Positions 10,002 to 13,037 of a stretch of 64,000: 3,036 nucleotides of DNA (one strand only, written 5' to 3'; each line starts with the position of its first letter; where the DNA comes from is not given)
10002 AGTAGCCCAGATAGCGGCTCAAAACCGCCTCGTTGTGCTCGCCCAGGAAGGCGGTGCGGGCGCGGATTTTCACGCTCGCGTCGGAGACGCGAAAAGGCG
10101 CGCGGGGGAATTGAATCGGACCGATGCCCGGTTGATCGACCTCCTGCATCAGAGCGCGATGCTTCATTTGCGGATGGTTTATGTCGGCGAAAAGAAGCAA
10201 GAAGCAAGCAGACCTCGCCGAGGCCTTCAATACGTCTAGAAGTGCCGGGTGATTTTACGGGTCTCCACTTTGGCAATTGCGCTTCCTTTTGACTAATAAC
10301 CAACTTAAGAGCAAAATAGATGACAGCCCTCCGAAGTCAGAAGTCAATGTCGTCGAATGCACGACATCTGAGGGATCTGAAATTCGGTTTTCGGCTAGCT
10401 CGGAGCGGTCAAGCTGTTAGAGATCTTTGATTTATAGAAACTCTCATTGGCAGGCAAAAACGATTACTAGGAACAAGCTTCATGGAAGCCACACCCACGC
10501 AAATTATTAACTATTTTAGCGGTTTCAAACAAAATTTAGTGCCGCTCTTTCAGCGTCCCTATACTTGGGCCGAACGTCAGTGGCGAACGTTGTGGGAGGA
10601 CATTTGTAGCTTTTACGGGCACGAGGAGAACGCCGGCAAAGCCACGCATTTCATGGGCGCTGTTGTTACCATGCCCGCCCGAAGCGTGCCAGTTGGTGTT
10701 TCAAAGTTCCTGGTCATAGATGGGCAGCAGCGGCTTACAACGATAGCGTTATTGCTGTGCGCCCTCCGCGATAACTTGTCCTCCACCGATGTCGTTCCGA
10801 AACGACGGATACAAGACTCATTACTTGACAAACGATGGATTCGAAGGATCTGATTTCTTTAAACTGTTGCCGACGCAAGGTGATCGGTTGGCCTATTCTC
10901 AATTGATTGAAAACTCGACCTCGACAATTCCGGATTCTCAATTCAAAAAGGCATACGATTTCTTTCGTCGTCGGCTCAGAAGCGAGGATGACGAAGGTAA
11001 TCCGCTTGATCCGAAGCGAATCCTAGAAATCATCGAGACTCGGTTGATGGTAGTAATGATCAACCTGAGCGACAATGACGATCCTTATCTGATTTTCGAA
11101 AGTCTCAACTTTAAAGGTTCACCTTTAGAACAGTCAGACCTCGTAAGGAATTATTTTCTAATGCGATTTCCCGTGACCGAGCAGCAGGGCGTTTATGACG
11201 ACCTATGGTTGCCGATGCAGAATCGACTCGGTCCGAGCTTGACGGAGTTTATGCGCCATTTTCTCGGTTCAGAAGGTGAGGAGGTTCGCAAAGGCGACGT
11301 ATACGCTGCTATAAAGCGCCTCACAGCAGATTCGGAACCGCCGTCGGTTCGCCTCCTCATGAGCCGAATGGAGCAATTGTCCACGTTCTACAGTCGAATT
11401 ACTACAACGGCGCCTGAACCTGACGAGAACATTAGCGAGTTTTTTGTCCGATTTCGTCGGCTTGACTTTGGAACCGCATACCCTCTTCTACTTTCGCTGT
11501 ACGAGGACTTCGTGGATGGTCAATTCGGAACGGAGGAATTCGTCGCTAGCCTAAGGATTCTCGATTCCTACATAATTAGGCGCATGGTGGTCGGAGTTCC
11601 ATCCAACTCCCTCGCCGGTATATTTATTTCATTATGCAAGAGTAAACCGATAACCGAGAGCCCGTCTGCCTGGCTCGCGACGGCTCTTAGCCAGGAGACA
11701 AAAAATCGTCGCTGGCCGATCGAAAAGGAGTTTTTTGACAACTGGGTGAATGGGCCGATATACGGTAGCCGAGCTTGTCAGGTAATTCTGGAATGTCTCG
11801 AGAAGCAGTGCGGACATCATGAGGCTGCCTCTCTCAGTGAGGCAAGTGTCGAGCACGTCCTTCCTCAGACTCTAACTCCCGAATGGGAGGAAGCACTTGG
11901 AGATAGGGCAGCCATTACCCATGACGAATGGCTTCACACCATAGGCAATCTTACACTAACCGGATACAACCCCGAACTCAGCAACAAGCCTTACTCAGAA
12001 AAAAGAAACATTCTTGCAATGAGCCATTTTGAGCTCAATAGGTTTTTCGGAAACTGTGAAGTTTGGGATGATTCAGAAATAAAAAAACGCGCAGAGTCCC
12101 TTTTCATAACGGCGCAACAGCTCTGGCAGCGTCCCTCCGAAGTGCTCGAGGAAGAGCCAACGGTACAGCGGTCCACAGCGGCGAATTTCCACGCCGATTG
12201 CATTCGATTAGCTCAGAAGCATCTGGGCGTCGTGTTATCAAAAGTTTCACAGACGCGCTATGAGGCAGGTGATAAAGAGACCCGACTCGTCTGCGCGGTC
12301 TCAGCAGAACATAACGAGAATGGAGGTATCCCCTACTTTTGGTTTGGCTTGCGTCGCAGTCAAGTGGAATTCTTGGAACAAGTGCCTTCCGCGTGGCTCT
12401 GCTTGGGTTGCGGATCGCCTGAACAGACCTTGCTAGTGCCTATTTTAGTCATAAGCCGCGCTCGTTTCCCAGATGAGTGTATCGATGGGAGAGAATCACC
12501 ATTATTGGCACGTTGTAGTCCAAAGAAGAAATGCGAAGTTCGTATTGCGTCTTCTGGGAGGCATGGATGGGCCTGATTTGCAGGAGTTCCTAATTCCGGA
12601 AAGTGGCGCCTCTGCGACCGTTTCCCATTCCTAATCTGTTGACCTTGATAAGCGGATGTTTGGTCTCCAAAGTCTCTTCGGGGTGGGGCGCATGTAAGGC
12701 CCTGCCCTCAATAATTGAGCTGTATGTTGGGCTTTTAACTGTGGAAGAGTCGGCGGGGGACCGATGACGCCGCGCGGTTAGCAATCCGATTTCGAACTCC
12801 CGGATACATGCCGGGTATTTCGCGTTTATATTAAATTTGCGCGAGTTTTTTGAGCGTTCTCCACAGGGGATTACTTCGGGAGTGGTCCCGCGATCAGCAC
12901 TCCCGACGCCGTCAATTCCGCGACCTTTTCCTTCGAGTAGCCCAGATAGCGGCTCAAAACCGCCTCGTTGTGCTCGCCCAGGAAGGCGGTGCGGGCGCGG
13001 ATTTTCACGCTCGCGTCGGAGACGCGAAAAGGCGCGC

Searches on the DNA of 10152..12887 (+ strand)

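Call 74: search_dna_similar(query=window:10152-12887:+, collection=plasmids, mode=distant, max_rows=8)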
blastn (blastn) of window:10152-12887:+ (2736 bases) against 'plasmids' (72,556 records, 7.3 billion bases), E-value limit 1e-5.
Records with a match: 1; places in all: 1; records where one place covers at least 80% of the query: 0.
Best place of each record, by identity: 60-80% 1.
By first word of the organism name: Planktothrix 1.
By predicted mobility (MOB-suite, as given by PLSDB): non-mobilizable 1.
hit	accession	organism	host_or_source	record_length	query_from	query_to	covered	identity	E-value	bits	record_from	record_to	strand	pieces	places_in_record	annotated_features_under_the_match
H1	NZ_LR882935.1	Planktothrix agardhii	-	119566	899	1017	4%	74.0%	4e-10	76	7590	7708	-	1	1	DUF262 domain-containing protein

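Call 75: search_dna_similar(query=window:10152-12887:+, collection=phages, mode=distant, max_rows=8)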
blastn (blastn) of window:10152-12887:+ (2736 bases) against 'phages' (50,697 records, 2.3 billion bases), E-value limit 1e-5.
No match.
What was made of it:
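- No phage hit, and only one 119-nt DUF262 hit in plasmids (calls 74, 75).
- Tried and rejected: Phages gave 0 hits and plasmids one 119-nt DUF262 hit (calls 74, 75).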

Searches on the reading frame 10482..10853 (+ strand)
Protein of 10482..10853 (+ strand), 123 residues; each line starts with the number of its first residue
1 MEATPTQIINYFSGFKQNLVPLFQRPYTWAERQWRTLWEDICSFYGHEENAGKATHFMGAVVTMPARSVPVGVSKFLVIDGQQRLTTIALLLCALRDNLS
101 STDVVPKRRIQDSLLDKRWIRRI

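Call 5: search_protein_families(library=pfam, proteins=[window:10482-10853:+], max_evalue=0.01)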
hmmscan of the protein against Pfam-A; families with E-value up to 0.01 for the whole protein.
window:10482-10853:+ (123 aa): 1 family
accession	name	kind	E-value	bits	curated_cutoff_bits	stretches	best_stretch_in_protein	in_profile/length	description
PF03235.19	GmrSD_N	-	6.9e-22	79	33.2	1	10-95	3-78/199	GmrSD restriction endonuclease, N-terminal domain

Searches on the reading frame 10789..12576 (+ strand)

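Call 5: search_protein_families(library=pfam, proteins=[window:10789-12576:+], max_evalue=0.01)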
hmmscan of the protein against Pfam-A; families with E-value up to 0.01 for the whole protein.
window:10789-12576:+ (595 aa): 2 families
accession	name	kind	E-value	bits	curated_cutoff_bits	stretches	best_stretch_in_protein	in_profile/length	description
PF07510.16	GmrSD_C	-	1.1e-23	84.1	23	1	310-438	2-135/138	GmrSD restriction endonucleases, C-terminal domain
PF03235.19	GmrSD_N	-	2.1e-09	38.2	33.2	1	15-124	82-199/199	GmrSD restriction endonuclease, N-terminal domain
